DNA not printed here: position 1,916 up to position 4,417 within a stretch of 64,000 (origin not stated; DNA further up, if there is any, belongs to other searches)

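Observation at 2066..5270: In-frame fusion of a CBS-containing M50 site-2 protease with a PDZ/Lon-like (YlbL-type) protease, in an operon with a LOG-family gene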

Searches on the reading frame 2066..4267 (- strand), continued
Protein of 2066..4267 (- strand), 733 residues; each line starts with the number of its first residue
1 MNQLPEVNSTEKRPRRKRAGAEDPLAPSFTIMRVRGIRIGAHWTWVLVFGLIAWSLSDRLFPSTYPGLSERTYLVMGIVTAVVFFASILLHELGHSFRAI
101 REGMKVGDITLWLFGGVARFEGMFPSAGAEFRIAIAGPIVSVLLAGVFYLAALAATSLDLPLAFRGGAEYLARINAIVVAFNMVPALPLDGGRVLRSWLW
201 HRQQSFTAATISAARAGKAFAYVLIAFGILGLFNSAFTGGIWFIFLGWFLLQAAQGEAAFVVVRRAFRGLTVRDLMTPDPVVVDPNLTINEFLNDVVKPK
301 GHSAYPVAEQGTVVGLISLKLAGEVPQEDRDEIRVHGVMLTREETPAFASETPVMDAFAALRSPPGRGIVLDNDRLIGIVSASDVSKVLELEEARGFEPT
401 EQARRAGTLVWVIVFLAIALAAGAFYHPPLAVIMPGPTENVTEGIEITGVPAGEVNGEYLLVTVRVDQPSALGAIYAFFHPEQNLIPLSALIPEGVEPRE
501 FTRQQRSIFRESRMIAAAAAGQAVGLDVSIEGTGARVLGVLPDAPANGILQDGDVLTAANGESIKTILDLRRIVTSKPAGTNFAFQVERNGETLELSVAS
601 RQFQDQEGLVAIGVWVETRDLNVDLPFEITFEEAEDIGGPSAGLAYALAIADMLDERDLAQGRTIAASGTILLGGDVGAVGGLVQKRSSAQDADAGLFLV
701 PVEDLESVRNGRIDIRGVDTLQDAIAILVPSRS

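Call 16: find_encoding_contigs(protein=P0117, flank=10000, max_places=2)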
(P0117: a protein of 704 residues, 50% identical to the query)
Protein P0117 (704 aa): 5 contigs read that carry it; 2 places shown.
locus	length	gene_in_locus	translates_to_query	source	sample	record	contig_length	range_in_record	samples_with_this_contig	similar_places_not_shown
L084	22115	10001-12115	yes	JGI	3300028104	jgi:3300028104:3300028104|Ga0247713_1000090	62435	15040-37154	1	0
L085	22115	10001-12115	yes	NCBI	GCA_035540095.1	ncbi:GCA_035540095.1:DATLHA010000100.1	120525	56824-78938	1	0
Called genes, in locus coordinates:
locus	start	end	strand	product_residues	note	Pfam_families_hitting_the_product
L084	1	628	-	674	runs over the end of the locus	PF00122:E1-E2_ATPase, PF00702:Hydrolase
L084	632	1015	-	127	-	PF01022:HTH_5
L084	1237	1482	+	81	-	PF22513:FitA-like_RHH (weak)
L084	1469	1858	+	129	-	PF01850:PIN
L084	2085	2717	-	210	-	-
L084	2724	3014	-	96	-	-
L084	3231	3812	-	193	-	PF00440:TetR_N, PF14246:TetR_C_7 (weak)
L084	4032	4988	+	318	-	PF01073:3Beta_HSD (weak), PF01370:Epimerase, PF03435:Sacchrp_dh_NADP, PF04321:RmlD_sub_bind (weak), PF05368:NmrA, PF13460:NAD_binding_10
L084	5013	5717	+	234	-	PF20181:DUF6544, PF21900:DUF6920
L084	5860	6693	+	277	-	PF20257:SAM_HAT_C (faint)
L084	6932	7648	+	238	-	PF01590:GAF (weak), PF13185:GAF_2, PF03861:ANTAR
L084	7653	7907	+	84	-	-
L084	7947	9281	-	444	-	PF00723:Glyco_hydro_15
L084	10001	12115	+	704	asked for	PF02163:Peptidase_M50, PF00571:CBS, PF00595:PDZ (weak), PF13180:PDZ_2, PF17820:PDZ_6, PF05362:Lon_C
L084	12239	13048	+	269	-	PF00781:DAGK_cat, PF19279:YegS_C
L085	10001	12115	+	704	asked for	PF02163:Peptidase_M50, PF00571:CBS, PF00595:PDZ (weak), PF13180:PDZ_2, PF17820:PDZ_6, PF05362:Lon_C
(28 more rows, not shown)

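Call 17: predict_structure(alignment_id=A1)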
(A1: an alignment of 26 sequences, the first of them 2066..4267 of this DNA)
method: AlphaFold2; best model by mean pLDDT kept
length: 733 residues; sequences in the alignment: 26
mean_pLDDT: 83.1   pTM: 0.66
mean pLDDT of the five models: 83.1, 81.2, 80.2, 80.2, 79.8
residues with pLDDT >= 90: 229; 70-90: 428; 50-70: 50; < 50: 26
segments of 3 or more residues with pLDDT < 50: 1-22
pLDDT, mean of each block of 10 residues (from residue 1): 30 31 63 82 85 88 81 93 92 91 84 73 83 94 96 90 90 91 89 91 86 90 89 70 87 86 79 89 93 88 88 89 90 92 89 85 83 89 81 64 63 85 84 88 87 89 86 89 84 69 77 87 83 84 84 91 85 84 93 92 65 81 80 60 87 90 91 82 88 92 82 88 89 45
secondary structure, 60 per line:
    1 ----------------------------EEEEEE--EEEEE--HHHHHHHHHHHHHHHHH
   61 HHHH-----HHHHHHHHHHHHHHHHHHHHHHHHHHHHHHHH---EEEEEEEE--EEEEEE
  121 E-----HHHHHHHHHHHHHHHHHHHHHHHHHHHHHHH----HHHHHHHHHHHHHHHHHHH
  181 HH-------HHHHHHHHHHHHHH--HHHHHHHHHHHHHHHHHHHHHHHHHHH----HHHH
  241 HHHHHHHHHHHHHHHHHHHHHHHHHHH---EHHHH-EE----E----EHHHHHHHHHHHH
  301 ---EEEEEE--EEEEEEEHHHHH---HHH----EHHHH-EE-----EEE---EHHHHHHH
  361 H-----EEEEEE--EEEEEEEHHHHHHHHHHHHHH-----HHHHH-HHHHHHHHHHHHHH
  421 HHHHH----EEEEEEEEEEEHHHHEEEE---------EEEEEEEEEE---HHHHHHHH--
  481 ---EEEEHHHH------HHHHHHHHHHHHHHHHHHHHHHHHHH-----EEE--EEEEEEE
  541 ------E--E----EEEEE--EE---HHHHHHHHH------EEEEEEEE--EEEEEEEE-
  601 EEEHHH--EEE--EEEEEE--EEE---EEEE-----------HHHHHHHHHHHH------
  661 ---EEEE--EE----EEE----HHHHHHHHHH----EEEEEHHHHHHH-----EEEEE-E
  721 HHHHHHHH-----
elements in order (helices of 4 or more, strands of 3 or more residues): E29-34 E37-41 H44-64 H70-101 E105-112 E115-121 H127-157 H162-182 H190-203 H206-232 H237-267 H272-275 H289-300 E304-309 E312-318 H319-323 H335-338 E347-349 H354-361 E367-372 E375-381 H382-395 H401-405 H407-425 E430-440 H441-444 E445-448 E458-467 H471-478 E484-487 H488-491 H498-523 E529-531 E534-540 E555-559 H567-575 E582-589 E592-599 E601-603 E609-611 E614-619 E622-624 E628-631 H643-654 E664-667 E676-678 H683-692 E697-701 H702-708 E714-718 H721-728

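Call 24: fold_search(model_id=the predicted structure, library=pdb)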
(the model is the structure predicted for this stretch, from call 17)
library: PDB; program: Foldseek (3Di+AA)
matches with E <= 10: 841; with E <= 0.001: 351
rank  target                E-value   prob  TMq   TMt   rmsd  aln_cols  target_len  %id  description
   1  3b4r_A                8.9e-12  1.00  0.25  0.80   4.5       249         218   28  Site-2 Protease from Methanocaldococcus jannaschii (released 2008-01-15)
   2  3b4r_B                2.9e-10  1.00  0.23  0.69   4.9       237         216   28  Site-2 Protease from Methanocaldococcus jannaschii (released 2008-01-15)
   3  8vjl_A                5.6e-08  1.00  0.24  0.56  14.3       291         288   19  SpoIVFB:pro-sigmaK complex (released 2024-10-02)
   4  5awe                  7.6e-08  1.00  0.15  0.51  20.7       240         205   21  Crystal structure of a hypothetical protein, TTHA0829 from Thermus thermophilus HB8, composed of cystathionine-beta-synt (released 2016-05-18)
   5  5g5r_A                1.4e-07  1.00  0.15  0.82   2.0       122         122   30  CBS domain tandem of site-2 protease from Archaeoglobus fulgidus in complex with llama Nanobody - apo form (released 2017-05-24)
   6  8vjm_A                1.4e-07  1.00  0.23  0.54  14.2       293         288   19  SpoIVFB(E44Q variant):pro-sigmaK complex (released 2024-10-02)
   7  2ef7_A                2.0e-07  1.00  0.15  0.74   2.9       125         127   19  Crystal structure of ST2348, a hypothetical protein with CBS domains from Sulfolobus tokodaii strain7 (released 2007-08-21)
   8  1yav_B                3.4e-07  1.00  0.15  0.74   3.4       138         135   25  Crystal structure of CBS domain-containing protein ykuL from Bacillus subtilis (released 2004-12-28)
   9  5g5x_A                3.8e-07  1.00  0.15  0.87   2.2       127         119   30  CBS domain tandem of site-2 protease from Archaeoglobus fulgidus in complex with llama Nanobody - nucleotide-bound for (released 2017-05-24)
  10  6yj7_A                4.0e-07  1.00  0.15  0.67   3.0       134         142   25  DarB fom B. subtilis in complex with AMP (released 2021-04-14)
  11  6yja_A                4.2e-07  1.00  0.15  0.68   3.4       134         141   25  DarB fom B. subtilis in complex with c-di-AMP (released 2021-04-14)
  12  4gqv                  5.0e-07  1.00  0.15  0.79   2.7       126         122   26  Crystal structure of CBS-pair protein, CBSX1 from Arabidopsis thaliana (released 2013-01-16)
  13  3lqn                  5.5e-07  1.00  0.16  0.78   2.7       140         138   22  Crystal Structure of CBS Domain-containing Protein of Unknown Function from Bacillus anthracis str. Ames Ancestor (released 2010-03-02)
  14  2p9m_B                6.1e-07  1.00  0.16  0.84   2.0       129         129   20  Crystal structure of conserved hypothetical protein MJ0922 from Methanocaldococcus jannaschii DSM 2661 (released 2007-07-03)
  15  6yj9_A                6.1e-07  1.00  0.15  0.69   3.1       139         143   25  DarB in complex with 3'3'cGAMP (released 2021-04-14)
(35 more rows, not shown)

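Call 64: search_protein_families(library=pfam, proteins=[L008:6522-7004:+, L008:7010-7981:+, L008:10251-10778:-, L008:5129-6562:+], max_evalue=0.01)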
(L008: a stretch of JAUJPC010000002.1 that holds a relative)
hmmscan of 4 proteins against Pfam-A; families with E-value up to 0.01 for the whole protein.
L008:6522-7004:+ (160 aa): 0 families

L008:7010-7981:+ (323 aa): 0 families

L008:10251-10778:- (175 aa): 2 families
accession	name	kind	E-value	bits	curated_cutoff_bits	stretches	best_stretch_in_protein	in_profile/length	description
PF00011.27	HSP20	-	8.8e-24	84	20.8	1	72-171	1-101/102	Hsp20/alpha crystallin family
PF17886.7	ArsA_HSP20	-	9e-05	22.4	22.5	1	79-157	3-62/63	HSP20-like domain found in ArsA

L008:5129-6562:+ (477 aa): 4 families
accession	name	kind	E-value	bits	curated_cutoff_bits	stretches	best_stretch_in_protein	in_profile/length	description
PF00069.31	Pkinase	-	6.9e-49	167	31.7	1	13-261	1-255/263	Protein kinase domain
PF07714.23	PK_Tyr_Ser-Thr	-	6.5e-33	114.5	23.1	1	15-258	3-249/258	Protein tyrosine and serine/threonine kinase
PF03109.22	ABC1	-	1.1e-06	28.4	22.9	1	87-160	144-216/244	ABC1 atypical kinase-like domain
PF01636.29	APH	-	0.00015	22.1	23.2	0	129-158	167-197/239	Phosphotransferase enzyme family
